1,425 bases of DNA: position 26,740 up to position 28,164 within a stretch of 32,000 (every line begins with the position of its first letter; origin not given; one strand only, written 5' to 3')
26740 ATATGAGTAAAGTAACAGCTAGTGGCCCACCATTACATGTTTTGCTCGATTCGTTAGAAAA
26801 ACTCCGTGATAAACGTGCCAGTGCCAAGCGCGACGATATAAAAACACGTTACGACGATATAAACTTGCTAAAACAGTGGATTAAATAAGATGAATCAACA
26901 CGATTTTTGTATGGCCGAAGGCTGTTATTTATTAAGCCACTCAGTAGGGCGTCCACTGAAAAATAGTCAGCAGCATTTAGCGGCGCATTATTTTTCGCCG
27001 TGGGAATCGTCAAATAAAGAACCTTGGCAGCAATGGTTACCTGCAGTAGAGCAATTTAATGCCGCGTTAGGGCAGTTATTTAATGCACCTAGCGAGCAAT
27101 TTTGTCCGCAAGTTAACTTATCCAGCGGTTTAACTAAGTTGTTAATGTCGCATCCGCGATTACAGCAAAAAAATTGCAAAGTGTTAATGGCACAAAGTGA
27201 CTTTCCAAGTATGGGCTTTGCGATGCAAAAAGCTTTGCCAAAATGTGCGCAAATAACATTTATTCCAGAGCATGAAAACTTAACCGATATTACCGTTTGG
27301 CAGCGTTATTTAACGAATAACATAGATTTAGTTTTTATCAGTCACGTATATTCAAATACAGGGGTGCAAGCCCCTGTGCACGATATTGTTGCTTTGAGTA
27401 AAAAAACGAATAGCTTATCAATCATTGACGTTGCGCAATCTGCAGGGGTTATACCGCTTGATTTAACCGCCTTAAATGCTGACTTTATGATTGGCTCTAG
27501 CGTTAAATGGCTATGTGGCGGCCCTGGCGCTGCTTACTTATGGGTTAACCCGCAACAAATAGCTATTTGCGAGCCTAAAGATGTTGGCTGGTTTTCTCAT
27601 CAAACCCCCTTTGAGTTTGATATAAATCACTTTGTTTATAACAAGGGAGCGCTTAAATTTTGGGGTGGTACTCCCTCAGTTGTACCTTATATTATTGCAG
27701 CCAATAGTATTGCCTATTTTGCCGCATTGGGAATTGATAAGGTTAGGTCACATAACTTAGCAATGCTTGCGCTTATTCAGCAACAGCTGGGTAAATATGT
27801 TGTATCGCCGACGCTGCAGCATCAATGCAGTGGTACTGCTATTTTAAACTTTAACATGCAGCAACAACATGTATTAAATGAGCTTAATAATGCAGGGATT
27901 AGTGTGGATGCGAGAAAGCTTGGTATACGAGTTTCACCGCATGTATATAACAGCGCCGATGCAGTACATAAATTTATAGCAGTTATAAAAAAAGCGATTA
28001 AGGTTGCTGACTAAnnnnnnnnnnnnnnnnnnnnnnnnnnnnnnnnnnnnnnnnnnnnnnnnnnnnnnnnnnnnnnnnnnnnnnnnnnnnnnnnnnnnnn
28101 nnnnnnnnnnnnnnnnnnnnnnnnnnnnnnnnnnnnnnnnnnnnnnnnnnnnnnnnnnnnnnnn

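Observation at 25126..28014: Candidate non-canonical kynurenine-type pathway: Lrp/AsnC regulator divergent from an IDO/PrnB-like haem protein + kynureninase-like enzyme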

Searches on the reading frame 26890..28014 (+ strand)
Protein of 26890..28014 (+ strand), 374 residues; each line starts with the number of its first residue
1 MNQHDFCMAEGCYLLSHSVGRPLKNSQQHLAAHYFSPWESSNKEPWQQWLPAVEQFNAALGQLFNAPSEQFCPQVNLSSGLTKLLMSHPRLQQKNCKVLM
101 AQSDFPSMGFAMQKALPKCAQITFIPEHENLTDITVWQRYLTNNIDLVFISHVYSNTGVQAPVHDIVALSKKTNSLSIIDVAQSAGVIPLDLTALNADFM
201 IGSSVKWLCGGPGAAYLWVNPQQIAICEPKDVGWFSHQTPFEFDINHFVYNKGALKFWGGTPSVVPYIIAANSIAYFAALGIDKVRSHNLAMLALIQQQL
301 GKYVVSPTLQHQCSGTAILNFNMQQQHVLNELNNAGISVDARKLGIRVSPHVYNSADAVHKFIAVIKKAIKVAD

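Call 3: search_protein_families(library=pfam, proteins=[window:26890-28014:+], max_evalue=1)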
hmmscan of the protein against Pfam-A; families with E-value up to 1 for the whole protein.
window:26890-28014:+ (374 aa): 3 families
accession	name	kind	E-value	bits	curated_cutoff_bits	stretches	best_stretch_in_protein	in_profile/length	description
PF00266.25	Aminotran_5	-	1.1e-27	97.4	21.5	1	40-349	32-342/371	Aminotransferase class-V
PF01053.26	Cys_Met_Meta_PP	-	0.00056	19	27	1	75-210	71-202/381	Cys/Met metabolism PLP-dependent enzyme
PF22580.2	KYNU_C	-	0.13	12.8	27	1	292-365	12-89/90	Kynureninase C-terminal domain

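Call 4: search_protein_families(library=ncbifam, proteins=[window:26890-28014:+], max_evalue=1)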
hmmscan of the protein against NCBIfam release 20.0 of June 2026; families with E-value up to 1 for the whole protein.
window:26890-28014:+ (374 aa): 33 families (the best 25 are shown)
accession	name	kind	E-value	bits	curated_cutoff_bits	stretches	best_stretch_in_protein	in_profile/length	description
TIGR01814.1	kynureninase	equivalog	1.3e-24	86.9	246.4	1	18-370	34-399/400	kynureninase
TIGR01979.1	sufS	subfamily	5.4e-23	81.5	475.1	1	119-366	133-395/403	SufS family cysteine desulfurase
NF041166.1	f2_encap_cargo1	exception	1.5e-14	54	800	1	134-341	376-582/623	family 2A encapsulin nanocompartment cargo protein cysteine desulfurase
NF006791.0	PRK09295.1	equivalog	2.4e-14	53.2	661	1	132-339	152-358/406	cysteine desulfurase SufS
TIGR04343.1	egtE_PLP_lyase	equivalog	5e-13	48.6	400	1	133-229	131-225/370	ergothioneine biosynthesis PLP-dependent enzyme EgtE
TIGR01977.1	am_tr_V_EF2568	hypoth_equivalog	8.7e-13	48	377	1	48-223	41-216/376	cysteine desulfurase family protein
TIGR03301.1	PhnW-AepZ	equivalog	4.6e-12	46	360.8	1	131-325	110-300/355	2-aminoethylphosphonate aminotransferase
NF010006.0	PRK13479.1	equivalog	1.5e-11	44.1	296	1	131-228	116-215/369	2-aminoethylphosphonate--pyruvate transaminase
TIGR02326.1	transamin_PhnW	equivalog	2.4e-11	43.4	400.8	1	128-228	111-213/363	2-aminoethylphosphonate--pyruvate transaminase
TIGR03392.1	FeS_syn_CsdA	equivalog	4.2e-11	42.7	493.6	1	119-338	131-348/398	cysteine desulfurase CsdA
NF008126.0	PRK10874.1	equivalog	8.9e-11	41.5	607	1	120-328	135-338/401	cysteine desulfurase CsdA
NF004608.1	PRK05937.1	equivalog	8.1e-09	34.7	399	2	147-188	144-185/366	8-amino-7-oxononanoate synthase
NF010611.0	PRK14012.1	equivalog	1.6e-08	33.9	548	1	118-219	119-222/406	IscS subfamily cysteine desulfurase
TIGR02006.1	IscS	equivalog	1.7e-08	33.9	643.2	1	101-218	98-217/402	IscS subfamily cysteine desulfurase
NF002806.0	PRK02948.1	subfamily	4.2e-08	32.6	304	1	92-222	85-215/381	IscS subfamily cysteine desulfurase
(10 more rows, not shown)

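Call 6: search_solved_structures(query=window:26890-28014:+, max_evalue=0.01, show_alignments=3)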
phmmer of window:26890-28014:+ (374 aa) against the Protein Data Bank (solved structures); distinct sequences matched with E-value up to 0.01: 73 (the best 60 are shown).
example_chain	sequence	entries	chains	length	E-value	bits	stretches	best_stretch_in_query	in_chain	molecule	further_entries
1qz9_A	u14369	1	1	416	3.1e-20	75.8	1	6-303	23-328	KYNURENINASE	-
1t3i_A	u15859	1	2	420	7.5e-13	51.5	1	126-328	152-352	Probable cysteine desulfurase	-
4q76_A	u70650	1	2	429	5.5e-12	48.7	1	123-364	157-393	Cysteine desulfurase 2, chloroplastic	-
4q75_A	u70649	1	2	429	9.5e-12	47.9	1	123-327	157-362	Cysteine desulfurase 2, chloroplastic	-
7e6a_A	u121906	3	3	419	1.9e-11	46.9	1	110-348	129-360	Cysteine desulfurase SufS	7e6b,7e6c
5j8q_A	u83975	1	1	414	2.2e-11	46.7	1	109-347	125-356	Cysteine desulfurase SufS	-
5xt5_A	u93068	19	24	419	2.2e-11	46.7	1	110-347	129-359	Cysteine desulfurase SufS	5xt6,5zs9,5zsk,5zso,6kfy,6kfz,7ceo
7e6d_A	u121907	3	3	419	2.4e-11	46.5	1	110-347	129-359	Cysteine desulfurase SufS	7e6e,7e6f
7ceq_A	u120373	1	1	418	2.5e-11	46.5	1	112-347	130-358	Cysteine desulfurase SufS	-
7cer_A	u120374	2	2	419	2.5e-11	46.5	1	112-347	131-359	Cysteine desulfurase SufS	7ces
5b7s_A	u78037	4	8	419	3e-11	46.2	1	121-371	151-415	Cysteine desulfurase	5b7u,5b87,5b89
8odq_B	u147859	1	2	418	1e-10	44.5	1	138-367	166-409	Cysteine desulfurase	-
9ddd_A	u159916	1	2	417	1.2e-10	44.3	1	138-367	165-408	Probable cysteine desulfurase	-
6wci_A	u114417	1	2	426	1.2e-10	44.3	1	130-304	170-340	Cysteine desulfurase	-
7s3v_A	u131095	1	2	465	3e-10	43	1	54-368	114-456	Kynureninase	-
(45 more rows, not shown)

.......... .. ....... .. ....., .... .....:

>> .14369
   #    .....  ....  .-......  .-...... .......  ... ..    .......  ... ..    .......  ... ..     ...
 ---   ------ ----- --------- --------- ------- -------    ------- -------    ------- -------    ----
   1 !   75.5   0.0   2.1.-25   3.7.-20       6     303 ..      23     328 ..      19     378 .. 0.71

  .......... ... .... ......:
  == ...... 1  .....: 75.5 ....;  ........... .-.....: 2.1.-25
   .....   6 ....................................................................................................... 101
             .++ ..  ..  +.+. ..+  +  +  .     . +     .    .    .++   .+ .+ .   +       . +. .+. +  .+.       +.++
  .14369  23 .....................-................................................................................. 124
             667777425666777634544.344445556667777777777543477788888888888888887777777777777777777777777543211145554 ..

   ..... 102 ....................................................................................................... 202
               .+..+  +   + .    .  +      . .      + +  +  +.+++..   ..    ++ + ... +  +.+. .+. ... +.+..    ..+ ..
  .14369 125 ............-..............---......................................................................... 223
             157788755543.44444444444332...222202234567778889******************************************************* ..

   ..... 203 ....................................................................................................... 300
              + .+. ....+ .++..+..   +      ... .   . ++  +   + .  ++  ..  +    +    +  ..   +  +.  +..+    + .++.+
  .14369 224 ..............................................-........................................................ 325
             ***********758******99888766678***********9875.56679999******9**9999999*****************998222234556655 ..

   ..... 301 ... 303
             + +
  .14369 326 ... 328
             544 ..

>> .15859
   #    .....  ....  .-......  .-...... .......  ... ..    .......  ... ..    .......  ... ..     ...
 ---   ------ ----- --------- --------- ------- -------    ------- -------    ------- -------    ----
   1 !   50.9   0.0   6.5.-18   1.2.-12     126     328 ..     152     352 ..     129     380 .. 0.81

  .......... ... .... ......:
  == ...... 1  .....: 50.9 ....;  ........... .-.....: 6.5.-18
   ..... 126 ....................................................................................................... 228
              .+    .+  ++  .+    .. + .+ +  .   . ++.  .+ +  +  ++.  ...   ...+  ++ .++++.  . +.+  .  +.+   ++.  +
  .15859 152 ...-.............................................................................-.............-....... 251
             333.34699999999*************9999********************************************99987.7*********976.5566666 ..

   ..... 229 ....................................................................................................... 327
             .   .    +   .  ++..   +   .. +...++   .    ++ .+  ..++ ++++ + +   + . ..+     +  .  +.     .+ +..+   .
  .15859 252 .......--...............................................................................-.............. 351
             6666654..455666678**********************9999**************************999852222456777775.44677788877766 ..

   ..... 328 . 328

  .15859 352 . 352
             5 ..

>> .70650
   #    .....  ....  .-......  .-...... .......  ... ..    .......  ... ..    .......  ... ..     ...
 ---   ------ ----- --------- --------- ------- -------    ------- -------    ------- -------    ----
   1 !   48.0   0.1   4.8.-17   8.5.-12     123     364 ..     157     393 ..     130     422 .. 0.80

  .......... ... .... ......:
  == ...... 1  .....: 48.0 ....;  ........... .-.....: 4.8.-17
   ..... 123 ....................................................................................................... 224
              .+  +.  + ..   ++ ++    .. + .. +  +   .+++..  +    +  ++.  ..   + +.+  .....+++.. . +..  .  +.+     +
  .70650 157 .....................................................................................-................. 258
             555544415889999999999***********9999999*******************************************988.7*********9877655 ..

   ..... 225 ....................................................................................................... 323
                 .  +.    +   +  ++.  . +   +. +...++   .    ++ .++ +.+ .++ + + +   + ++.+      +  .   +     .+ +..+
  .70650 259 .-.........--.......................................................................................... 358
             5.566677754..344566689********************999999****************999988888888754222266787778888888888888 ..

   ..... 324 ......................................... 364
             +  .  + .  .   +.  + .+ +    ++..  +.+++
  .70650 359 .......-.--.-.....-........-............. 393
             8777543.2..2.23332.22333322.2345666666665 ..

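Call 17: find_homologous_proteins(query=window:26890-28014:+, max_evalue=0.00001)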
Query window:26890-28014:+ (374 aa): 2481 proteins with E <= 0.00001 among 5065 candidates; the best 120 are listed.
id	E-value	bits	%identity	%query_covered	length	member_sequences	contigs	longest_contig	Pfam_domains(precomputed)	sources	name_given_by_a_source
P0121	1.5e-250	848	98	100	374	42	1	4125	PF00266.26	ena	-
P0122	1.5e-207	707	81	99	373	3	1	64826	PF00266.26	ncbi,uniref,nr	ncbi:aminotransferase class V-fold PLP-dependent enzyme [Pseudoalteromonas sp. SWXJZ94C]|uniref:amin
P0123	6.2e-207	705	81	99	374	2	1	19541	PF00266.26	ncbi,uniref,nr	ncbi:aminotransferase class V-fold PLP-dependent enzyme [Pseudoalteromonas arctica]|uniref:aminotran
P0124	5.0e-205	699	80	99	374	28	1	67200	PF00266.26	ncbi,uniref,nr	ncbi:aminotransferase class V-fold PLP-dependent enzyme [Pseudoalteromonas sp. NZS100_1]|uniref:amin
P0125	8.1e-205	698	80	99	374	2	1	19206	PF00266.26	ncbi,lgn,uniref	ncbi:aminotransferase class V-fold PLP-dependent enzyme [Pseudoalteromonas sp. AS84]|uniref:aminotra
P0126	2.0e-204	697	80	99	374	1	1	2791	PF00266.26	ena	-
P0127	2.8e-204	696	80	99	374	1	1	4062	PF00266.26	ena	-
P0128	3.3e-204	696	80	100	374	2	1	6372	PF00266.26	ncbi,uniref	ncbi:aminotransferase class V-fold PLP-dependent enzyme [Pseudoalteromonas sp.]|uniref:aminotransfer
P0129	3.6e-204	696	80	99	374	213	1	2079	PF00266.26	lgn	-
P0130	1.1e-203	694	80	99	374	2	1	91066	PF00266.26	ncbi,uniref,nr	ncbi:aminotransferase class V-fold PLP-dependent enzyme [Pseudoalteromonas sp. EB27]|uniref:aminotra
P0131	1.4e-203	694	80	99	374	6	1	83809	PF00266.26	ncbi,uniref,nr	ncbi:aminotransferase class V-fold PLP-dependent enzyme [Pseudoalteromonas sp. TAE56]|uniref:aminotr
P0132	1.1e-201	688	79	99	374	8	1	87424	PF00266.26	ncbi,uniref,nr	ncbi:aminotransferase class V-fold PLP-dependent enzyme [Pseudoalteromonas fuliginea]|uniref:Aminotr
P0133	1.1e-200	684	79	99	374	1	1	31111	PF00266.26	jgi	jgi:selenocysteine lyase/cysteine desulfurase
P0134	1.7e-200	684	78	99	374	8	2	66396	PF00266.26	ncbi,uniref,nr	ncbi:aminotransferase class V-fold PLP-dependent enzyme [Pseudoalteromonas sp. SWYJ118]|uniref:amino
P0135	1.2e-199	681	78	99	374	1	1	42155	PF00266.26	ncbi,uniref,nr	ncbi:aminotransferase class V-fold PLP-dependent enzyme [Pseudoalteromonas sp. Z1A8]|uniref:aminotra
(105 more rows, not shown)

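Call 30: search_solved_structures(query=A2, max_evalue=0.00001, show_alignments=3)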
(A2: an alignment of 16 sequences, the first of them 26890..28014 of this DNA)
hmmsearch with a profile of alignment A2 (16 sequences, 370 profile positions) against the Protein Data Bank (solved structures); distinct sequences matched with E-value up to 0.00001: 75 (the best 60 are shown).
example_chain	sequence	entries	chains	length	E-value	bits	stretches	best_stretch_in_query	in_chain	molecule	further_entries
1qz9_A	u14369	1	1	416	1.1e-26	97.1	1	3-343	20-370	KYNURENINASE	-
7s3v_A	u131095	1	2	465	7.9e-22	81.1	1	12-366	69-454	Kynureninase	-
3e9k_A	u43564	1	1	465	2.3e-20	76.2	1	10-366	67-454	Kynureninase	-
2hzp_A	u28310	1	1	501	3e-20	75.8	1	11-366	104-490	Kynureninase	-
7e6a_A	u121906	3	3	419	4.7e-19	71.9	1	113-368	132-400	Cysteine desulfurase SufS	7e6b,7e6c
5j8q_A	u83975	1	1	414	4.9e-19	71.9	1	113-368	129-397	Cysteine desulfurase SufS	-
5xt5_A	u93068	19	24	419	5e-19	71.8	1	113-368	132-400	Cysteine desulfurase SufS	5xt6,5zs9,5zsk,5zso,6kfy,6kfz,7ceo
1elq_A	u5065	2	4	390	5.3e-19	71.8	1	50-236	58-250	L-CYSTEINE/L-CYSTINE C-S LYASE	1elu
7ceq_A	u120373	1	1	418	6e-19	71.6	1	113-368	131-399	Cysteine desulfurase SufS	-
7cer_A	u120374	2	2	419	6e-19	71.6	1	113-368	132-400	Cysteine desulfurase SufS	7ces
7e6d_A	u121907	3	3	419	2.1e-18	69.8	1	113-368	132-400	Cysteine desulfurase SufS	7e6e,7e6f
1n2t_A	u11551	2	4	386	5.6e-18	68.4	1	50-236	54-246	L-cysteine/cystine lyase C-DES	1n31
8d8s_A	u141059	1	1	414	4.7e-17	65.4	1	115-368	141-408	Cysteine desulfurase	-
1t3i_A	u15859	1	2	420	8.8e-16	61.2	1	120-303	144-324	Probable cysteine desulfurase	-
5b7s_A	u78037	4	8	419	1.1e-15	60.8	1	145-368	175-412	Cysteine desulfurase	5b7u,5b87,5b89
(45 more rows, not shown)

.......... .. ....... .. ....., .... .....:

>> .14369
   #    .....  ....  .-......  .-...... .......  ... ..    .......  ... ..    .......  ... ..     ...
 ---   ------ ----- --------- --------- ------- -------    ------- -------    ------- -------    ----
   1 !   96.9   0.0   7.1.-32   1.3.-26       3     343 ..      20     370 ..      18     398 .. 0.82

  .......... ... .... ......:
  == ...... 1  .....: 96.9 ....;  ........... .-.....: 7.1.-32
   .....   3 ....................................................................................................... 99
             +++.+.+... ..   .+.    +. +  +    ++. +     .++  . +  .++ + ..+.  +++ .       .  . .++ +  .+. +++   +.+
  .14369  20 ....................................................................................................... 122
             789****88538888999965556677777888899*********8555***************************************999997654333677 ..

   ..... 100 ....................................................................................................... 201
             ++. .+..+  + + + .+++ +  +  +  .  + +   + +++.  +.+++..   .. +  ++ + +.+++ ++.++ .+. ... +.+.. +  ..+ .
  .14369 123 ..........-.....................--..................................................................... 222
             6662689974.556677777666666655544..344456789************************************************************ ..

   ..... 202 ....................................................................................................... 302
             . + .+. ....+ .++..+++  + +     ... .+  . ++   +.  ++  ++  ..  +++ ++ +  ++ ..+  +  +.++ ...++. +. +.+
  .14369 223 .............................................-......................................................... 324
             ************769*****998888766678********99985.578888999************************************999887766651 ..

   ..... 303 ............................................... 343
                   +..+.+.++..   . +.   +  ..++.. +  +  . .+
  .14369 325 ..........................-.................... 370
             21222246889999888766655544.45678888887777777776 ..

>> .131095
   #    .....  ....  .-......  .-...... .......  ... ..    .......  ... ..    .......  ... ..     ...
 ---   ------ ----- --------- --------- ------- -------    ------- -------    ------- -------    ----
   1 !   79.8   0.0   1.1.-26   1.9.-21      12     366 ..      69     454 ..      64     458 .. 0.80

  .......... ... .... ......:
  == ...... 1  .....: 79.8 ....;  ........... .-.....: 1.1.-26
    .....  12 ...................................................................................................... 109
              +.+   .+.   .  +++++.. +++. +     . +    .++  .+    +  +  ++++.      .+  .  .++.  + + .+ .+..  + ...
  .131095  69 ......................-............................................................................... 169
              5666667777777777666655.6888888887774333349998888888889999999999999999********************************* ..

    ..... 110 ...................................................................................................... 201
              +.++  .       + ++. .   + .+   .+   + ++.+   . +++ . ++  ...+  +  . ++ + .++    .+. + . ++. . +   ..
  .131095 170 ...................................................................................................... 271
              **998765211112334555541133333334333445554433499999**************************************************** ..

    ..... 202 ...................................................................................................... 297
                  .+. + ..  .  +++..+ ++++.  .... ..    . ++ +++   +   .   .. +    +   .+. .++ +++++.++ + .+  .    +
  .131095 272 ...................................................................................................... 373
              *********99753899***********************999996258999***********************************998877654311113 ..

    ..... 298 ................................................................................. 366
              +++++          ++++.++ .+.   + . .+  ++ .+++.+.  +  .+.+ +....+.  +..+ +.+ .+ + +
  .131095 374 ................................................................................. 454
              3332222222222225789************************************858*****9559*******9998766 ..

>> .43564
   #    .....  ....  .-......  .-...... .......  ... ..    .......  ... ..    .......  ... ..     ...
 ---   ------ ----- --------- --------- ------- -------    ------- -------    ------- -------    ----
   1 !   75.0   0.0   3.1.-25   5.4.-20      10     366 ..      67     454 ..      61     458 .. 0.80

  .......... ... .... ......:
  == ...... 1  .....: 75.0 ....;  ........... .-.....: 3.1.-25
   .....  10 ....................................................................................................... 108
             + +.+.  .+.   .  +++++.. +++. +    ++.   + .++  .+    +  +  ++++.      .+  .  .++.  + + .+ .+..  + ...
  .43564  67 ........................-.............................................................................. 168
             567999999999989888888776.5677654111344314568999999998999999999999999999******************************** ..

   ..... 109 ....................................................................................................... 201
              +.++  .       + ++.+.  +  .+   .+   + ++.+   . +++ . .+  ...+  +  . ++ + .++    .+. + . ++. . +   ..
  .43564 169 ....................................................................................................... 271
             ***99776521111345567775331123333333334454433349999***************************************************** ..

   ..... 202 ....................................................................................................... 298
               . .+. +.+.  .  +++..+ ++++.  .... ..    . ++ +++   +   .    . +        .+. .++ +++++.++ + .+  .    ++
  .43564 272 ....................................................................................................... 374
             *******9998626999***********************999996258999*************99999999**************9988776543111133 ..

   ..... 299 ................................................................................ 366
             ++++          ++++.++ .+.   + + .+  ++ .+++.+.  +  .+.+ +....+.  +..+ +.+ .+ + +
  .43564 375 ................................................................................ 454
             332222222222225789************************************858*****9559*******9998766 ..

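Call 68: predict_structure(alignment_id=A2)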
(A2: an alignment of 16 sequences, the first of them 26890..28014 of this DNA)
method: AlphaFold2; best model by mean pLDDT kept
length: 374 residues; sequences in the alignment: 16
mean_pLDDT: 64.2   pTM: 0.47
mean pLDDT of the five models: 64.2, 63.9, 63.4, 62.8, 61.1
residues with pLDDT >= 90: 56; 70-90: 95; 50-70: 120; < 50: 103
segments of 3 or more residues with pLDDT < 50: 1-24, 60-78, 154-157, 183-188, 203-215, 229-263
pLDDT, mean of each block of 10 residues (from residue 1): 43 36 49 62 58 54 41 41 71 90 69 74 91 93 94 57 91 91 50 76 39 49 64 29 29 26 49 58 67 85 80 71 89 80 68 70 91 62
secondary structure, 60 per line:
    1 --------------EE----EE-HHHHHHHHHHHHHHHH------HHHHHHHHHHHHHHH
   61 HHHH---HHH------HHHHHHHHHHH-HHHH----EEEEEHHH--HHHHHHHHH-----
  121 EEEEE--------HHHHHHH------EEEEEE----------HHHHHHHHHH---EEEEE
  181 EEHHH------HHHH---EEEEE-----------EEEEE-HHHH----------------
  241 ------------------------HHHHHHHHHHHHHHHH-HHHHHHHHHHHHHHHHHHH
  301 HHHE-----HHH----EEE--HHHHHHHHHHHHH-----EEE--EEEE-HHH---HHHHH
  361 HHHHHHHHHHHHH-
elements in order: H24-39 H46-64 H77-87 H89-92 E97-101 H107-115 E121-125 H134-140 E147-152 H163-172 E176-182 H192-195 E199-203 E215-219 H221-224 H265-280 H282-303 E317-319 H322-334 E340-342 E345-348 H356-373
